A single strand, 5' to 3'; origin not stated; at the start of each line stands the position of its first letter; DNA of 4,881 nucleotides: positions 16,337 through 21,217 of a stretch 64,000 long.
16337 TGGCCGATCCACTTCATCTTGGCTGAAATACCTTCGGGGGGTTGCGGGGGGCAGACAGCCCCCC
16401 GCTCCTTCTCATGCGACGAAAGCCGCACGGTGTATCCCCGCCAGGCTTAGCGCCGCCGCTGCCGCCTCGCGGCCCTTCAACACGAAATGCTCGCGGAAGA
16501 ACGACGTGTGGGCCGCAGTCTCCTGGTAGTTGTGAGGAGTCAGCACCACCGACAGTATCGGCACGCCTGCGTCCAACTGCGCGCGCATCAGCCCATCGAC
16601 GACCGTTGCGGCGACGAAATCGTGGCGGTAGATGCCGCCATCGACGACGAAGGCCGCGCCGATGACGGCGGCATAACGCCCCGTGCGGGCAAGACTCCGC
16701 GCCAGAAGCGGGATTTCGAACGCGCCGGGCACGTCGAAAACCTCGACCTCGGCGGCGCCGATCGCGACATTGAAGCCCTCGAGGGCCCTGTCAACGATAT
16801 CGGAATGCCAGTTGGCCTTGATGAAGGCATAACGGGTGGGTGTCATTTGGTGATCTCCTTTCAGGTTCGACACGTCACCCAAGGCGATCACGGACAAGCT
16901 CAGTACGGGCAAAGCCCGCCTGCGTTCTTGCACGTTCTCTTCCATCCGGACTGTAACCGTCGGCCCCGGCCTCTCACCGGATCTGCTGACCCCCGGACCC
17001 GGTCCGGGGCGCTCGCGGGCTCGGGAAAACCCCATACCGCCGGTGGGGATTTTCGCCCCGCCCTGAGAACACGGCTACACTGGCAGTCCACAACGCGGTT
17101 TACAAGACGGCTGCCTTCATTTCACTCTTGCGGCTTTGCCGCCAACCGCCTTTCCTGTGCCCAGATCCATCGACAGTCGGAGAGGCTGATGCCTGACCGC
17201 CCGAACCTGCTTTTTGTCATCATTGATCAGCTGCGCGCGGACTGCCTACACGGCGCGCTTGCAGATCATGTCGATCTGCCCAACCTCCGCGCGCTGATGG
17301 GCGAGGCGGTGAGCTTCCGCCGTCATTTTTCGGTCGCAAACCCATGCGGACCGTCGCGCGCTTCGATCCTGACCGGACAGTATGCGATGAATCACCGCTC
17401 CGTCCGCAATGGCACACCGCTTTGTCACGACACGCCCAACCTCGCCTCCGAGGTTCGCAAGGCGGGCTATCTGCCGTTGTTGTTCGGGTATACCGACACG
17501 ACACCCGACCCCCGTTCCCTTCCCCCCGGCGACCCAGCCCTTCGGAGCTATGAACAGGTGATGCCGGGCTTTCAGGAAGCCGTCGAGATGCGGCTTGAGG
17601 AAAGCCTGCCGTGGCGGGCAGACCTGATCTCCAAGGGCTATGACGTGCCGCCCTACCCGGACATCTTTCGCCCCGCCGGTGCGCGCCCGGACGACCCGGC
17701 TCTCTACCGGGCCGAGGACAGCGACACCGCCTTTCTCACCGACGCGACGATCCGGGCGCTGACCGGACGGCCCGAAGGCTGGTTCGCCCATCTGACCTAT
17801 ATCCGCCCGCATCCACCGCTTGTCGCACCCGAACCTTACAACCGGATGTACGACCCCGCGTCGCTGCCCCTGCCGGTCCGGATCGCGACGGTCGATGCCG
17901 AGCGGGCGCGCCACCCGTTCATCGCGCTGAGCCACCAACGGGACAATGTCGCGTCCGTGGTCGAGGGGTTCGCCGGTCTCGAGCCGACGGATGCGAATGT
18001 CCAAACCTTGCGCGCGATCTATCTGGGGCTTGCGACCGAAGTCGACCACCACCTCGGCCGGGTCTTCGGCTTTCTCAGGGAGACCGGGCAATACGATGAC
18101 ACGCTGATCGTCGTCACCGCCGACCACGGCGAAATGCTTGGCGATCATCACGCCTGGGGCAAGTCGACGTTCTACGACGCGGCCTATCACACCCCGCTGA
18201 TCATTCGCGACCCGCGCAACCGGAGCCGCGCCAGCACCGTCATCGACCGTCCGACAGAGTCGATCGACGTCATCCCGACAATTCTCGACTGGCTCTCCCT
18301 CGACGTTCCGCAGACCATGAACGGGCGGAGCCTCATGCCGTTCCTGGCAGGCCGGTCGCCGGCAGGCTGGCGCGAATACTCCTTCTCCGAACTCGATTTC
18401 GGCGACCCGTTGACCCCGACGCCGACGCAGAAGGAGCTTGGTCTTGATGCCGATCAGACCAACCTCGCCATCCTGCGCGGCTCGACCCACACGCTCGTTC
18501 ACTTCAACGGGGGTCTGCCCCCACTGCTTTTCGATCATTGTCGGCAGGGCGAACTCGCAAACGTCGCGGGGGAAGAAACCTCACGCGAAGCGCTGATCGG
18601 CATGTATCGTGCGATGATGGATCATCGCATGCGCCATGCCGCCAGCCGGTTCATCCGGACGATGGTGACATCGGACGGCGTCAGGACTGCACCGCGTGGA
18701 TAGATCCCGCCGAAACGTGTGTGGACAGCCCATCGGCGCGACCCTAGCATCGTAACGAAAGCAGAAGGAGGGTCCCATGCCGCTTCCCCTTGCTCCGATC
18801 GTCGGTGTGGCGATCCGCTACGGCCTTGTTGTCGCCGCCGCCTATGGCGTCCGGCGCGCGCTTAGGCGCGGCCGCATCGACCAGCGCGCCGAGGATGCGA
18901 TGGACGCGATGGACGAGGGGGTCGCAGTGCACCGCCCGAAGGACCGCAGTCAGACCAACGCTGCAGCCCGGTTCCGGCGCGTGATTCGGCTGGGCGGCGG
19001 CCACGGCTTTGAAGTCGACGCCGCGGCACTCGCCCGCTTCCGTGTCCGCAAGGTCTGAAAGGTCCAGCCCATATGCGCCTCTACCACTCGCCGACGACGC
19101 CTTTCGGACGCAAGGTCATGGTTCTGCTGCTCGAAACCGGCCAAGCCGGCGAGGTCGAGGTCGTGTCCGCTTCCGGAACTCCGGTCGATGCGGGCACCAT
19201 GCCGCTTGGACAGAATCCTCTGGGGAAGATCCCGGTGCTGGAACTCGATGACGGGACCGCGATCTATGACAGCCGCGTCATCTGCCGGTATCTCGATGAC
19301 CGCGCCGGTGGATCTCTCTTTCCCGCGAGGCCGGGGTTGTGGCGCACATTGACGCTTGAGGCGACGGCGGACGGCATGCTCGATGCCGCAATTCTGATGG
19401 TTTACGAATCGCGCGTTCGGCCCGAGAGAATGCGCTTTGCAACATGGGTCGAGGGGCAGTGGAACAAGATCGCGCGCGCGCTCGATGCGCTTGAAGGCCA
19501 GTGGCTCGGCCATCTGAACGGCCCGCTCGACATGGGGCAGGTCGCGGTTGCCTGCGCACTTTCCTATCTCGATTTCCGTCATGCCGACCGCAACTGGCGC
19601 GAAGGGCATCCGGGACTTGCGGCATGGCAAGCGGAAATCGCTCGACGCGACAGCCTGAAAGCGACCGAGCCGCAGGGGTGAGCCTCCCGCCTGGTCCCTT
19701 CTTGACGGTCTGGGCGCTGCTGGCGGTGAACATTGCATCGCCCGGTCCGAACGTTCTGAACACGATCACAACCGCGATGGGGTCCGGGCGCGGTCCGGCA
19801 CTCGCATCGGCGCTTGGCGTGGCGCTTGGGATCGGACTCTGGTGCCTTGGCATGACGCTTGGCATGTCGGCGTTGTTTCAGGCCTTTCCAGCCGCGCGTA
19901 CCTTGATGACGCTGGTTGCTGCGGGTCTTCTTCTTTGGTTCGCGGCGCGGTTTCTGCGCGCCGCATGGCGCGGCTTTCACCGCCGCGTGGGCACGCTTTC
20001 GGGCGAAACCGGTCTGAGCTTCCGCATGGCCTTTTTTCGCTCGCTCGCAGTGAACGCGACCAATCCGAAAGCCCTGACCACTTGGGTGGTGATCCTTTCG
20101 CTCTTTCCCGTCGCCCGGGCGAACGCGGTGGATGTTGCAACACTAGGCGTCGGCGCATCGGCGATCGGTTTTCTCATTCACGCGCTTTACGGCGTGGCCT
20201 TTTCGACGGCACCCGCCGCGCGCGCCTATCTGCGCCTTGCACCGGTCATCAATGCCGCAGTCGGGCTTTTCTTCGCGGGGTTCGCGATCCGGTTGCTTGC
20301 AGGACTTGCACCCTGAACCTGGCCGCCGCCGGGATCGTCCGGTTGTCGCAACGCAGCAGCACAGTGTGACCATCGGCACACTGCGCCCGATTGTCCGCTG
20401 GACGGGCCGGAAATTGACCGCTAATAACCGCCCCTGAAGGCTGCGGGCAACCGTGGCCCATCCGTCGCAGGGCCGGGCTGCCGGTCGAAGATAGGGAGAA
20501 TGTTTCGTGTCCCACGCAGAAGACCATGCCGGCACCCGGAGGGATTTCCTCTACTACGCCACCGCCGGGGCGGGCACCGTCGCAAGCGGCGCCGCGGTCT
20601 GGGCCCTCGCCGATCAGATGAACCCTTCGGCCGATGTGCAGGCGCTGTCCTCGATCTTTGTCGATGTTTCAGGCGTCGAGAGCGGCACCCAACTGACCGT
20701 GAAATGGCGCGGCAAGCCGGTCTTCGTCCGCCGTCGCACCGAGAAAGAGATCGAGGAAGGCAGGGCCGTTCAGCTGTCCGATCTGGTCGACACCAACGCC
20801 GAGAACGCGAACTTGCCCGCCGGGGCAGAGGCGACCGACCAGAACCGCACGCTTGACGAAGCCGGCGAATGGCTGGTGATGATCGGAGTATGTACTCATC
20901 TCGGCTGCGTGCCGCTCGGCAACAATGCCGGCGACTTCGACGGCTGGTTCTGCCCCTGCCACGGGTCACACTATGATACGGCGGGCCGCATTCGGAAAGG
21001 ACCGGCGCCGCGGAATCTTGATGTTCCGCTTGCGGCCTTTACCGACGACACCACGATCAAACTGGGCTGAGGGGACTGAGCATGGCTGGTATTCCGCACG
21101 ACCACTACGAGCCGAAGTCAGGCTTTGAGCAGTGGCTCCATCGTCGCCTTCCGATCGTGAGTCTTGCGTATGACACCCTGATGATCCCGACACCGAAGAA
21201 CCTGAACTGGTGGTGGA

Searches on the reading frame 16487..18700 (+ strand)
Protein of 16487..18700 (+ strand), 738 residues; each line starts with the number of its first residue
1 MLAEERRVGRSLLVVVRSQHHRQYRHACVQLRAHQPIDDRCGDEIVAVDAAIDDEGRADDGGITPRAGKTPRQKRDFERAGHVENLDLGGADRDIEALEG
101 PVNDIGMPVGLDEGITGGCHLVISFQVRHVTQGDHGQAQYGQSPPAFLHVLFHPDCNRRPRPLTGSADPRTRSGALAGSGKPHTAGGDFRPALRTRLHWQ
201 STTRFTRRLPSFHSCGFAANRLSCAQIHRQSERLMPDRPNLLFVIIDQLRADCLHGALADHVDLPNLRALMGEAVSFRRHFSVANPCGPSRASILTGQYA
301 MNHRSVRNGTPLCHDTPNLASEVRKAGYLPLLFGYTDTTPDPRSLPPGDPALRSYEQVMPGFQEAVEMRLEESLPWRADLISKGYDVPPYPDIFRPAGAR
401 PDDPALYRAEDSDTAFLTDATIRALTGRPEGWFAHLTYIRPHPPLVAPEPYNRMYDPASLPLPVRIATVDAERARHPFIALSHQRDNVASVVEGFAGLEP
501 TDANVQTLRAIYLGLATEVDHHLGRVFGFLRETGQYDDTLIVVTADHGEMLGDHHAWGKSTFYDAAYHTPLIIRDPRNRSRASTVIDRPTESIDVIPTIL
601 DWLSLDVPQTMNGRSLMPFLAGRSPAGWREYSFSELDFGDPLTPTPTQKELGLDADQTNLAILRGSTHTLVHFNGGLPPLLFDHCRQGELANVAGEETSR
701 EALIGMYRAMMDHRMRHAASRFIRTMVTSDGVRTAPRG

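Call 27: search_protein_families(library=ncbifam, max_evalue=1e-10, proteins=[window:16487-18700:+])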
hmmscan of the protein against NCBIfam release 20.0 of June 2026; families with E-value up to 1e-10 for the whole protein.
window:16487-18700:+ (738 aa): 4 families
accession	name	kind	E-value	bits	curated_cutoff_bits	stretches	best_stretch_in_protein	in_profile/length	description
NF045661.1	HdlasePehA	equivalog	1.9e-134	449.1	900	1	238-732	2-503/506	phosphoric/sulfuric ester hydrolase PehA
NF010322.0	PRK13759.1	equivalog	4.2e-51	173.9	481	2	430-632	200-391/486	arylsulfatase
TIGR03417.1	chol_sulfatase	equivalog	5.6e-39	134.4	433.45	2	432-623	185-367/500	choline-sulfatase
NF052527.1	Mn_arylsulf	exception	3.5e-24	85.6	850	1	432-635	200-389/479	manganese-dependent arylsulfatase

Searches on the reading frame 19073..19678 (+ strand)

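Call 27: search_protein_families(library=ncbifam, max_evalue=1e-10, proteins=[window:19073-19678:+])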
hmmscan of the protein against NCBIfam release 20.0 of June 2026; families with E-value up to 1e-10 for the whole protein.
window:19073-19678:+ (202 aa): 1 family
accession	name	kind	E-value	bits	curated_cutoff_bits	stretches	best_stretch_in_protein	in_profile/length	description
NF007682.0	PRK10357.1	equivalog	4.1e-31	108.1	181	1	1-200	1-199/202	glutathione S-transferase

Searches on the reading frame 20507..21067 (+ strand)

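Call 24: search_protein_families(library=ncbifam, max_evalue=0.00001, proteins=[window:20507-21067:+])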
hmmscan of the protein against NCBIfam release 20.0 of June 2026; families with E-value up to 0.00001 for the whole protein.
window:20507-21067:+ (187 aa): 4 families
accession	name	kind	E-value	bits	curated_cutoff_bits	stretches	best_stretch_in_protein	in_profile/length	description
TIGR01416.1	Rieske_proteo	equivalog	2.3e-69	232.9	97.4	1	10-187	2-176/176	ubiquinol-cytochrome c reductase iron-sulfur subunit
NF010001.0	PRK13474.1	subfamily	4.3e-17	62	154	1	84-182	59-158/178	cytochrome b6-f complex iron-sulfur subunit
NF045928.1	Cytb6fFeSPetC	equivalog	6.1e-17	61.5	250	1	84-186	60-163/179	cytochrome b6-f complex iron-sulfur subunit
NF050121.1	bc1_QcrA_actin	exception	2.9e-06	27.1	275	0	127-171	245-290/319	cytochrome bc1 complex Rieske iron-sulfur subunit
